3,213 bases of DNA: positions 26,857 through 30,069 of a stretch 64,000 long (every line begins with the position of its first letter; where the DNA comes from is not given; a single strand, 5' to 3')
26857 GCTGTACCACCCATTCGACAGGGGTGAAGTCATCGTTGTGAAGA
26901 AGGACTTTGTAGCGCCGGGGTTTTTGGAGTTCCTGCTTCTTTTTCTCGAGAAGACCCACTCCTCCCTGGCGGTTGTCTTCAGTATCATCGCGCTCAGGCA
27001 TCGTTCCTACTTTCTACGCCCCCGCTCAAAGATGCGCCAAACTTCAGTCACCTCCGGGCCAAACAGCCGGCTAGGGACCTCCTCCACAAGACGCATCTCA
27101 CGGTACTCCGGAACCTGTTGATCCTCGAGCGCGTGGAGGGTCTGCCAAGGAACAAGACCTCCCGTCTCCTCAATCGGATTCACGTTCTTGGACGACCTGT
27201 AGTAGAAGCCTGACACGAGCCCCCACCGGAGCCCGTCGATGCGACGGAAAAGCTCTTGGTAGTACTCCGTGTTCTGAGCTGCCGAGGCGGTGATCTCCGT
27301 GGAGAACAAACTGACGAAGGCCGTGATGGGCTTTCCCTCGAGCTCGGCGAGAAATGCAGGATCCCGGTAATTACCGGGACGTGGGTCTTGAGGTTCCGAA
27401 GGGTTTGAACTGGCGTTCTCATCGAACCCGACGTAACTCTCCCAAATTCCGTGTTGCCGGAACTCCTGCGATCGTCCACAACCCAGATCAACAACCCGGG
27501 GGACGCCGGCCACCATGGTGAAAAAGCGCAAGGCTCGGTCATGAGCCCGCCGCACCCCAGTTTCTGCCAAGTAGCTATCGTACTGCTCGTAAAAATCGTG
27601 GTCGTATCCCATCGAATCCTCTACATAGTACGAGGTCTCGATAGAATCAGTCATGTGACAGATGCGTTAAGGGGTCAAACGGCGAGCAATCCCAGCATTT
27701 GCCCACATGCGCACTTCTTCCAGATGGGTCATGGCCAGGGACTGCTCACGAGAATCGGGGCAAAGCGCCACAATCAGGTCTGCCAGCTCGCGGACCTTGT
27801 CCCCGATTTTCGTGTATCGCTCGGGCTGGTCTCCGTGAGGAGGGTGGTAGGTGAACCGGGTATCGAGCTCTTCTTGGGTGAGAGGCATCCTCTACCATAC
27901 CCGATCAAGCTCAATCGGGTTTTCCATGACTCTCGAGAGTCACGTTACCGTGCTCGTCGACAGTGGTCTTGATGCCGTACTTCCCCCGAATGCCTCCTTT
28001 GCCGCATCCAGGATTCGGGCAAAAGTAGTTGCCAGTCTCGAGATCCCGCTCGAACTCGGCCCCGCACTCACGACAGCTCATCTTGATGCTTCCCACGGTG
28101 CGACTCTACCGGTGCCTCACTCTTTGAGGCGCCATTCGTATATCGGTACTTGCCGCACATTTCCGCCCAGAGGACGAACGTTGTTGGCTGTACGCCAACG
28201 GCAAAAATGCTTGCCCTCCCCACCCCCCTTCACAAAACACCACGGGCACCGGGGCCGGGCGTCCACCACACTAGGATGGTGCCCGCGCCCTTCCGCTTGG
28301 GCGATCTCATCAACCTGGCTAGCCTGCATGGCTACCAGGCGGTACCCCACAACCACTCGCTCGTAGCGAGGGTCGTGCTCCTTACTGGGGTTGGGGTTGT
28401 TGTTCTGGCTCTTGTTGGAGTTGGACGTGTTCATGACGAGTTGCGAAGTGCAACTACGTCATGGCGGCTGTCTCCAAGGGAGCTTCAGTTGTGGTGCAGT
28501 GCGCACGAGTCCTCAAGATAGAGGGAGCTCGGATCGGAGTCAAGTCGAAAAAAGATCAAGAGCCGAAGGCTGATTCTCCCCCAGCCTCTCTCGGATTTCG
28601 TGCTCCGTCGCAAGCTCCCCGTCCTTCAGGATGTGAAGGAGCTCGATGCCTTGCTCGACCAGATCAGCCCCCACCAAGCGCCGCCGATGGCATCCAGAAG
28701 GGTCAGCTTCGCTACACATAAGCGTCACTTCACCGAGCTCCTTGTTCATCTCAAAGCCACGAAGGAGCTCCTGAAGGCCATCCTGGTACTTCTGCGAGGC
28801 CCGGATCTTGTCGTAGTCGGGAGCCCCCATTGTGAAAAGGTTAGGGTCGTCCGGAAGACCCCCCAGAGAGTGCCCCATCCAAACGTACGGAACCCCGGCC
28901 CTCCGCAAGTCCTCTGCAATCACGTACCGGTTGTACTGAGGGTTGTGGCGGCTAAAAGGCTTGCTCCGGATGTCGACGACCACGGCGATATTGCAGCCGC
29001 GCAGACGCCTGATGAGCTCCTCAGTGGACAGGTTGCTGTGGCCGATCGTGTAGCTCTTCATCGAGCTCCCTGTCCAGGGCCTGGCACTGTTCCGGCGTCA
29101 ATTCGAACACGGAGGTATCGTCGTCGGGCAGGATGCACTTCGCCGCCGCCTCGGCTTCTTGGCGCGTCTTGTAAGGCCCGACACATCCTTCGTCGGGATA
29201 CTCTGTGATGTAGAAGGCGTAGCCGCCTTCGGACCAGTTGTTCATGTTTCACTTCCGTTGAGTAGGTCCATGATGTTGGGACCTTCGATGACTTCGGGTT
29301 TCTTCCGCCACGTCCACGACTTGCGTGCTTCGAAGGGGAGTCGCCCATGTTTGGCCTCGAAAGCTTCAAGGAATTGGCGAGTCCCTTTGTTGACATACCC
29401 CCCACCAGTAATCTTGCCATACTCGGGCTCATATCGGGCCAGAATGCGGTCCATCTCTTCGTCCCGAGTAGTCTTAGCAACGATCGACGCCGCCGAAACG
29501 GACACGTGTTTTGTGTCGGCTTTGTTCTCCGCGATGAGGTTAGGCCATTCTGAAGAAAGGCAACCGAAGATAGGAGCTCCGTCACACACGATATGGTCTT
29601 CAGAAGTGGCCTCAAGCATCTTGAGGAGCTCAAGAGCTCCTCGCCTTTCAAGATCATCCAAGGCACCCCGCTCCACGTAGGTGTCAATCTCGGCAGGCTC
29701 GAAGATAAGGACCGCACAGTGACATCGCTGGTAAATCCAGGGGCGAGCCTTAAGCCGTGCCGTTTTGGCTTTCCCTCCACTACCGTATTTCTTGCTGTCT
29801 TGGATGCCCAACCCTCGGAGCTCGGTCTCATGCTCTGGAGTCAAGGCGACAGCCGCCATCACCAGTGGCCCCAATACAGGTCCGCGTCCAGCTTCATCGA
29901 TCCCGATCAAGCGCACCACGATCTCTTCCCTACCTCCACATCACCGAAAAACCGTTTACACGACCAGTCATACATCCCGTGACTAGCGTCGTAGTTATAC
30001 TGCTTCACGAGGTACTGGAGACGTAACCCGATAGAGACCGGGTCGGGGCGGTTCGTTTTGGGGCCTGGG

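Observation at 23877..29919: Phage-borne RNA end-healing cluster: RtcB and Tpt1/KptA with ClpS, DUF488, RNase HII and a sulfotransferase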

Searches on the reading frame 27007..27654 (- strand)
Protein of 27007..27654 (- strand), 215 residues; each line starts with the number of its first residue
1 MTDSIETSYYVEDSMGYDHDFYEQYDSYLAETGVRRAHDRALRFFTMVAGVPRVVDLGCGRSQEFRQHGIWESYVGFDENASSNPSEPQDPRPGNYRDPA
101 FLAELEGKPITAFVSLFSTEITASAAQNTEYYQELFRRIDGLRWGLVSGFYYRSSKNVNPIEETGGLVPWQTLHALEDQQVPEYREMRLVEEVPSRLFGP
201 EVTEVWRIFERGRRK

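Call 3: search_protein_families(library=pfam, proteins=[window:27007-27654:-], max_evalue=0.01)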
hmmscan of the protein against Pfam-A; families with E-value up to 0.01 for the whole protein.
window:27007-27654:- (215 aa): 0 families

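Call 4: search_protein_families(library=phrogs, proteins=[window:27007-27654:-], max_evalue=0.001)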
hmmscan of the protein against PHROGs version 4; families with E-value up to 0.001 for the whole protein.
window:27007-27654:- (215 aa): 0 families

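Call 16: search_protein_families(library=ncbifam, proteins=[window:27007-27654:-], max_evalue=0.01)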
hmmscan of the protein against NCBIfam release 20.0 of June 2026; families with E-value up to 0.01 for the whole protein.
window:27007-27654:- (215 aa): 0 families

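Call 44: search_solved_structures(query=window:27007-27654:-, max_evalue=5, show_alignments=1)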
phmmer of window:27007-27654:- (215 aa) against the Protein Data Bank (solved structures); distinct sequences matched with E-value up to 5: 0.

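Call 61: search_protein_representatives(protein=window:27007-27654:-)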
Query: 215 residues. Proteins with E-value up to 0.001 (for the whole library): 237; up to 1e-10: 191; up to 1e-30: 39. The best 150 are listed.
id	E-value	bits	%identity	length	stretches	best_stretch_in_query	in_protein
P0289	4.2e-79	281.5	65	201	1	15-211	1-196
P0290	5.0e-46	173.4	46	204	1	15-212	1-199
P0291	2.9e-45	170.9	47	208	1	15-213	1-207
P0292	2.8e-44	167.7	50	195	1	15-211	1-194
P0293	3.2e-42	161.0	44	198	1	15-211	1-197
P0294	8.5e-42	159.6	47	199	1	15-213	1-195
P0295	3.3e-41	157.7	49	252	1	15-211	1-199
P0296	1.8e-38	148.7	45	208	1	15-209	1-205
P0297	7.0e-38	146.8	42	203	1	15-212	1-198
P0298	7.2e-38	146.7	42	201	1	15-211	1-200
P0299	1.7e-37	145.5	44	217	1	15-211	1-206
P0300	3.7e-37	144.4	45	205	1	15-211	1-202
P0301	3.8e-37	144.4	43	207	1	15-211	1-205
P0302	4.2e-37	144.2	43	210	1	15-213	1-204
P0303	1.2e-36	142.8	44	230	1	17-211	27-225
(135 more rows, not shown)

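Call 64: search_solved_structures(query=A3, max_evalue=1, show_alignments=1)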
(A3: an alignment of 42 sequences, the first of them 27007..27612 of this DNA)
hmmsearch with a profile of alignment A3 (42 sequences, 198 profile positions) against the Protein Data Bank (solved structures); distinct sequences matched with E-value up to 1: 23.
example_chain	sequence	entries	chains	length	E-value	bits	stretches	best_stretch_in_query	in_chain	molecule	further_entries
1ri1_A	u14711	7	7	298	0.00039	23.9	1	20-113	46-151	mRNA CAPPING ENZYME | mRNA cap guanine-N7 methyltransferase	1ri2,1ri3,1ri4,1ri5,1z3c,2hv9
3g5l_A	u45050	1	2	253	0.0025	21.3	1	3-110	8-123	Putative S-adenosylmethionine dependent methyltransferase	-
3l8d_A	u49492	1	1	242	0.0055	20.1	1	5-72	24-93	Methyltransferase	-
3dli_A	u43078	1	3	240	0.021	18.3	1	14-82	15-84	methyltransferase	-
9mg4_A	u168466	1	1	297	0.034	17.6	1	31-87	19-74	mRNA cap guanine-N7 methyltransferase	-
9mg5_A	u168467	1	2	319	0.035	17.5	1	31-87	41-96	mRNA cap guanine-N7 methyltransferase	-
9mg6_A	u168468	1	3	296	0.043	17.2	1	32-87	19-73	mRNA cap guanine-N7 methyltransferase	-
6hp1_A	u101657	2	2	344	0.086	16.3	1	15-121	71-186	Putative polyketide synthase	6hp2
7d8u_A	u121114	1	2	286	0.092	16.2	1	33-96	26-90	GTP--RNA guanylyltransferase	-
6cu3_A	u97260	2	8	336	0.19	15.1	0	14-83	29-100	protein arginine N-methyltransferase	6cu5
5dly_A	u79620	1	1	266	0.23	14.9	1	28-74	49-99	plantazolicin methyltransferase BamL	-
4kvz_A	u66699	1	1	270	0.24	14.8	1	28-74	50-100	BamL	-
5dm0_A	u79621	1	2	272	0.24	14.8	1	28-74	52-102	plantazolicin methyltransferase BamL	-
5dm2_A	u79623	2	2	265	0.24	14.8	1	27-87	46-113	Methyltransferase domain family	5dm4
5dm1_A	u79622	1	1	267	0.24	14.8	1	27-87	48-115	Methyltransferase domain family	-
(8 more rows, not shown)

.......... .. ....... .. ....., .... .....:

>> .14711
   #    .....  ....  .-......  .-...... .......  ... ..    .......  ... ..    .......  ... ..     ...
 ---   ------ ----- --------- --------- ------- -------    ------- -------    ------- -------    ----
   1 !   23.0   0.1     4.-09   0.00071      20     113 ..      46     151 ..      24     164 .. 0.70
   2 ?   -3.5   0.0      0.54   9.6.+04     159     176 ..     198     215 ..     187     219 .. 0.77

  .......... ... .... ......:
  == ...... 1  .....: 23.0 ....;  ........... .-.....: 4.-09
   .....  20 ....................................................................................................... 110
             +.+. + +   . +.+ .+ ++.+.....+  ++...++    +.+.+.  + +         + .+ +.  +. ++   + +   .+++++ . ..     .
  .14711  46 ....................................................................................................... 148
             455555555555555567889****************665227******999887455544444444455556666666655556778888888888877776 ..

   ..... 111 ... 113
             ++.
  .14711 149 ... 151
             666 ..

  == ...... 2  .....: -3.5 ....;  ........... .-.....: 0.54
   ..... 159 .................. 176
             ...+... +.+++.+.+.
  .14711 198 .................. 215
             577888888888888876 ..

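Call 65: search_protein_families(library=pfam, alignment_id=A3, max_evalue=0.01)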
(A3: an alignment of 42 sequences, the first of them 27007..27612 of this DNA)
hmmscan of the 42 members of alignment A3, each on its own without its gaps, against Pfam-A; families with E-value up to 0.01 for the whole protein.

A. member 1, window:27007-27612:- (201 aa): 0 families

B. families by the number of members that match (of 42 scanned): 4 families
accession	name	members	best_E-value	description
PF13489.12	Methyltransf_23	3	0.00071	Methyltransferase domain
PF13847.12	Methyltransf_31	3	0.0026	Methyltransferase domain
PF08241.18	Methyltransf_11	1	0.006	Methyltransferase domain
PF02544.21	Steroid_dh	1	0.0077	3-oxo-5-alpha-steroid 4-dehydrogenase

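Call 72: predict_structure(alignment_id=A3)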
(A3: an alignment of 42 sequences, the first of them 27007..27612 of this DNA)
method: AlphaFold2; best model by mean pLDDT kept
length: 201 residues; sequences in the alignment: 42
mean_pLDDT: 93.1   pTM: 0.89
mean pLDDT of the five models: 93.1, 92.7, 92.1, 91.1, 91.0
residues with pLDDT >= 90: 166; 70-90: 30; 50-70: 5; < 50: 0
segments of 3 or more residues with pLDDT < 50: none
pLDDT, mean of each block of 10 residues (from residue 1): 83 96 98 98 95 98 91 84 96 98 95 95 97 97 88 86 82 96 96 95 63
secondary structure, 60 per line:
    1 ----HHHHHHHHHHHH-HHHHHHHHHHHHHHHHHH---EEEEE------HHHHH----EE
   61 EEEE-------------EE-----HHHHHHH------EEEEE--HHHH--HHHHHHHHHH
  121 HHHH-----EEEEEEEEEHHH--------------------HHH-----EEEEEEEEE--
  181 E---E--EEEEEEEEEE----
elements in order: H5-16 H18-35 E39-43 H50-54 E59-64 H85-91 E98-102 H105-108 H111-124 E130-138 E170-178 E188-197

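Call 74: fold_search(model_id=the predicted structure, library=pdb)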
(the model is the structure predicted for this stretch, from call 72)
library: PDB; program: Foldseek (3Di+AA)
matches with E <= 10: 1325; with E <= 0.001: 280
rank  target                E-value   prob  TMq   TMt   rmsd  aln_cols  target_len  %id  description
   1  5wy0                  5.7e-07  1.00  0.51  0.51   6.1       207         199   15  Crystal structure of the methyltranferase domain of human HEN1 in complex with AdoMet (released 2018-01-17)
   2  4kib_A                1.5e-06  1.00  0.51  0.33   5.4       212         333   14  Crystal structure of methyltransferase from Streptomyces hygroscopicus complexed with S-adenosyl-L-homocysteine and me (released 2014-05-07)
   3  8ys9_A                3.6e-06  1.00  0.52  0.51   6.4       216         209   11  Crystal structure of Phosphatidylethanolamine N-methyltransferase from R. thermophilum complexed with DMPE and SAH (released 2024-10-16)
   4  3l8d                  4.7e-06  1.00  0.53  0.53   5.4       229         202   13  Crystal structure of methyltransferase from Bacillus Thuringiensis (released 2010-01-12)
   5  3jwh_B                6.9e-06  1.00  0.54  0.57   5.9       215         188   13  Crystal structure analysis of the methyltransferase domain of bacterial-AvHen1-C (released 2009-10-20)
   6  4m6x_B                6.9e-06  1.00  0.48  0.32   5.9       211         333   14  Mutant structure of methyltransferase from Streptomyces hygroscopicus complexed with S-adenosyl-L-homocysteine and met (released 2014-06-25)
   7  3jwh_A                7.4e-06  1.00  0.53  0.55   6.1       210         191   11  Crystal structure analysis of the methyltransferase domain of bacterial-AvHen1-C (released 2009-10-20)
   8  4hh4_A                7.8e-06  1.00  0.50  0.41   7.2       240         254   12  Structure of the CcbJ Methyltransferase from Streptomyces caelestis (released 2013-10-30)
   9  4m6y_B                8.9e-06  1.00  0.51  0.33   5.7       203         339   15  Mutant structure of methyltransferase from Streptomyces hygroscopicus complexed with S-adenosyl-L-homocysteine and met (released 2014-06-25)
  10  4m6x_A                9.5e-06  1.00  0.52  0.33   5.7       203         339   15  Mutant structure of methyltransferase from Streptomyces hygroscopicus complexed with S-adenosyl-L-homocysteine and met (released 2014-06-25)
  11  2p8j_A                1.1e-05  1.00  0.58  0.57   5.0       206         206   14  Crystal structure of S-adenosylmethionine-dependent methyltransferase (NP_349143.1) from Clostridium acetobutylicum at (released 2007-04-24)
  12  4kif_B                1.3e-05  1.00  0.54  0.34   5.7       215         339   13  Crystal structure of methyltransferase from Streptomyces hygroscopicus complexed with phenylpyruvic acid (released 2014-05-07)
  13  9ko3_D                1.3e-05  1.00  0.45  0.53   6.3       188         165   15  Crystal structure of Agrobacterium tumefaciens PmtA with SAH (released 2025-04-23)
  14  4kic_A                1.4e-05  1.00  0.52  0.33   8.0       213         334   14  Crystal structure of methyltransferase from Streptomyces hygroscopicus complexed with S-adenosyl-L-methionine and phen (released 2014-05-07)
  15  3ggd                  1.4e-05  1.00  0.55  0.47   6.0       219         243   14  Crystal structure of SAM-dependent methyltransferase (YP_325210.1) from ANABAENA VARIABILIS ATCC 29413 at 2.11 A resolut (released 2009-03-31)
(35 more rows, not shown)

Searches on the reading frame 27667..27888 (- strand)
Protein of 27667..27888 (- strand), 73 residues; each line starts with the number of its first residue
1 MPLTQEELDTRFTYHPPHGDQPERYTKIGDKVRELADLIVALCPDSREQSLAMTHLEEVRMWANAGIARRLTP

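Call 3: search_protein_families(library=pfam, proteins=[window:27667-27888:-], max_evalue=0.01)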
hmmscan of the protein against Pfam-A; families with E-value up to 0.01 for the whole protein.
window:27667-27888:- (73 aa): 1 family
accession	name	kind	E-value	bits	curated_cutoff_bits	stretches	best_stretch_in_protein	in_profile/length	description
PF24729.2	Acb2_Tad1_hairpin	-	6e-21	74.8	27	1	13-69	1-58/58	Acb2/Tad1, hairpin domain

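Call 4: search_protein_families(library=phrogs, proteins=[window:27667-27888:-], max_evalue=0.001)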
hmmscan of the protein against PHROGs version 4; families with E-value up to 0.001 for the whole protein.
window:27667-27888:- (73 aa): 3 families
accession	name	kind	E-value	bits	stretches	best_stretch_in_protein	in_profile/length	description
phrog_1454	-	unknown function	1e-25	90.6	1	3-71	8-77/81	-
phrog_31113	-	unknown function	3.5e-09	38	1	1-68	12-79/166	-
phrog_15810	-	unknown function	6e-05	24.1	1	44-64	31-51/55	-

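Call 16: search_protein_families(library=ncbifam, proteins=[window:27667-27888:-], max_evalue=0.01)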
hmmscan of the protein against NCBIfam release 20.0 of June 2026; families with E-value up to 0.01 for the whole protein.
window:27667-27888:- (73 aa): 0 families

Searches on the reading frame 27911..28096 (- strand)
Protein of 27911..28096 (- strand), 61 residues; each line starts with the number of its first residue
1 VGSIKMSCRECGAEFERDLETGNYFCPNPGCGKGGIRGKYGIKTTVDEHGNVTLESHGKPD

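Call 3: search_protein_families(library=pfam, proteins=[window:27911-28096:-], max_evalue=0.01)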
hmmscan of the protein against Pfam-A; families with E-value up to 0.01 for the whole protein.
window:27911-28096:- (61 aa): 1 family
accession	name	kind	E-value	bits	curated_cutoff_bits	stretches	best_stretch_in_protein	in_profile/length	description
PF08271.17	Zn_Ribbon_TF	-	0.00038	20.4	29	1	6-28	1-24/43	TFIIB zinc-binding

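Call 4: search_protein_families(library=phrogs, proteins=[window:27911-28096:-], max_evalue=0.001)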
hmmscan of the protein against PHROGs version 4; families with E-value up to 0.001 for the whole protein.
window:27911-28096:- (61 aa): 0 families

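Call 16: search_protein_families(library=ncbifam, proteins=[window:27911-28096:-], max_evalue=0.01)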
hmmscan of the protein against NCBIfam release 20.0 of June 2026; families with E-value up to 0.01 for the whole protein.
window:27911-28096:- (61 aa): 1 family
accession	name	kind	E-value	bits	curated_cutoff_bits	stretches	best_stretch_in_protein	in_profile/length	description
NF041915.1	HVO_2901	equivalog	0.00053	19.8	80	1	6-37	16-50/55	HVO_2901 family zinc finger protein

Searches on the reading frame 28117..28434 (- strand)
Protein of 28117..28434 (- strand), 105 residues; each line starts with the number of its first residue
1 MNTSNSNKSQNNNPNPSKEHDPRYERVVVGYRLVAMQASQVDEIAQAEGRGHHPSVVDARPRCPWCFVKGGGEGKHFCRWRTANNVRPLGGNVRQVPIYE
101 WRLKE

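Call 3: search_protein_families(library=pfam, proteins=[window:28117-28434:-], max_evalue=0.01)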
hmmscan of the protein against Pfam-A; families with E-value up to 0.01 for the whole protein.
window:28117-28434:- (105 aa): 0 families

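Call 4: search_protein_families(library=phrogs, proteins=[window:28117-28434:-], max_evalue=0.001)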
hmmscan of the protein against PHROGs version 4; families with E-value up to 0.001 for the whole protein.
window:28117-28434:- (105 aa): 0 families

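Call 16: search_protein_families(library=ncbifam, proteins=[window:28117-28434:-], max_evalue=0.01)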
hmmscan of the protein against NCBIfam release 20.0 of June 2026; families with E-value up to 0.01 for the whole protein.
window:28117-28434:- (105 aa): 0 families

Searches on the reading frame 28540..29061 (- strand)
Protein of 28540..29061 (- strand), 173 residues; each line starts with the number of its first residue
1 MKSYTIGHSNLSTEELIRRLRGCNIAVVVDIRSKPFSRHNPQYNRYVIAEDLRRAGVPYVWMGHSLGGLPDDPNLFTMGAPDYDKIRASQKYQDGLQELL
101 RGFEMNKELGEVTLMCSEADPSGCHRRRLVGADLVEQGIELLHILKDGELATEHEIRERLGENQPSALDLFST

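Call 3: search_protein_families(library=pfam, proteins=[window:28540-29061:-], max_evalue=0.01)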
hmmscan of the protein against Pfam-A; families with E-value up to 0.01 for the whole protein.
window:28540-29061:- (173 aa): 1 family
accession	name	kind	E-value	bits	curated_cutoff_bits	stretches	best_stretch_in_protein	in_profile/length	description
PF04343.18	DUF488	-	2.6e-19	70.5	22.2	1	13-130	2-118/121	Domain of unknown function DUF488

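Call 4: search_protein_families(library=phrogs, proteins=[window:28540-29061:-], max_evalue=0.001)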
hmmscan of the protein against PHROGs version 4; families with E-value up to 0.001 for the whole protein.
window:28540-29061:- (173 aa): 0 families

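Call 16: search_protein_families(library=ncbifam, proteins=[window:28540-29061:-], max_evalue=0.01)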
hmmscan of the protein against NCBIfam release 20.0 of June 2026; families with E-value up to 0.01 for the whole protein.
window:28540-29061:- (173 aa): 0 families

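Call 19: search_solved_structures(query=window:28540-29061:-, show_alignments=1, max_evalue=1)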
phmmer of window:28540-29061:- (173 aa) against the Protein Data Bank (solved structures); distinct sequences matched with E-value up to 1: 1.
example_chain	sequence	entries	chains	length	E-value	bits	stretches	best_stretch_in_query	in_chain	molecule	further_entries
7sh5_A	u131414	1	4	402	0.54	13.1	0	55-133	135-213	Cytochrome P450 142A3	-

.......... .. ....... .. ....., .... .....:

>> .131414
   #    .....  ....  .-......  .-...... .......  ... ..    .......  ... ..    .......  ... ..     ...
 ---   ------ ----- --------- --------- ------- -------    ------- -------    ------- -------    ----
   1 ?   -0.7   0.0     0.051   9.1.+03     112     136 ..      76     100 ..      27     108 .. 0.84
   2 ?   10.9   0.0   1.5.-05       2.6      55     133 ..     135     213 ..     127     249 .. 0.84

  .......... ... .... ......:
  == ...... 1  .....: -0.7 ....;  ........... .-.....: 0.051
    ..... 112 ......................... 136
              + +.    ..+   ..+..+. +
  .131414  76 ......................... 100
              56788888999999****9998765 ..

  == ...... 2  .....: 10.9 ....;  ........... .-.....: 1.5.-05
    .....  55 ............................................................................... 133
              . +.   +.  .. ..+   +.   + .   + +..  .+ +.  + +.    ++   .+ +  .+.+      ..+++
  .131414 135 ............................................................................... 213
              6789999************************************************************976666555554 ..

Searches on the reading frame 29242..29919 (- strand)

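Call 3: search_protein_families(library=pfam, proteins=[window:29242-29919:-], max_evalue=0.01)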
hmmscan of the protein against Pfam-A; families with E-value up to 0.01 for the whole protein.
window:29242-29919:- (225 aa): 1 family
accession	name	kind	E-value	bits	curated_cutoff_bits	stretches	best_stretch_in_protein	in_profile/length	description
PF01351.25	RNase_HII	-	1.2e-29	104.1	25.8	1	5-203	1-197/199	Ribonuclease HII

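Call 4: search_protein_families(library=phrogs, proteins=[window:29242-29919:-], max_evalue=0.001)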
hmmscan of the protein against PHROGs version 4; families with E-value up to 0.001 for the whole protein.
window:29242-29919:- (225 aa): 1 family
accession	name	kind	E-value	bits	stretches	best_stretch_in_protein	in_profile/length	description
phrog_19422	-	unknown function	1.1e-16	62.5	1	5-196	4-174/188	-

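Call 16: search_protein_families(library=ncbifam, proteins=[window:29242-29919:-], max_evalue=0.01)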
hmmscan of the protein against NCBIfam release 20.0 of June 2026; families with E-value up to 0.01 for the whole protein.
window:29242-29919:- (225 aa): 10 families
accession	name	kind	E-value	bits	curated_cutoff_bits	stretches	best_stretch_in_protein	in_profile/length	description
TIGR00729.1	TIGR00729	equivalog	4.7e-34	118.3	123.3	1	5-204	2-201/207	ribonuclease HII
NF000595.1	PRK00015.1-3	equivalog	4.1e-26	92.1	167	1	3-204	3-183/188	ribonuclease HII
NF000594.1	PRK00015.1-1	equivalog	2.7e-20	73.1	243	1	4-202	71-245/251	ribonuclease HII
NF000596.1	PRK00015.1-4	equivalog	3.5e-19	69.4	251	1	5-202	3-177/186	ribonuclease HII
NF010537.0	PRK13925.1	equivalog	6e-19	68.5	252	1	4-187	12-179/200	ribonuclease HII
NF010538.0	PRK13926.1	equivalog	5.2e-18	66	285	1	2-187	22-188/213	ribonuclease HII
NF000598.1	PRK00015.2-2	equivalog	9.5e-17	61.3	273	1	4-184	22-187/203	ribonuclease HII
NF011119.0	PRK14550.1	equivalog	2.7e-16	60.2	350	1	5-206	3-189/204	ribonuclease HII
NF000600.1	PRK00015.2-4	equivalog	6e-12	45.6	364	1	5-185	31-195/212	ribonuclease HII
TIGR00716.1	rnhC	equivalog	3.7e-08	33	161.2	1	4-45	83-124/284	ribonuclease HIII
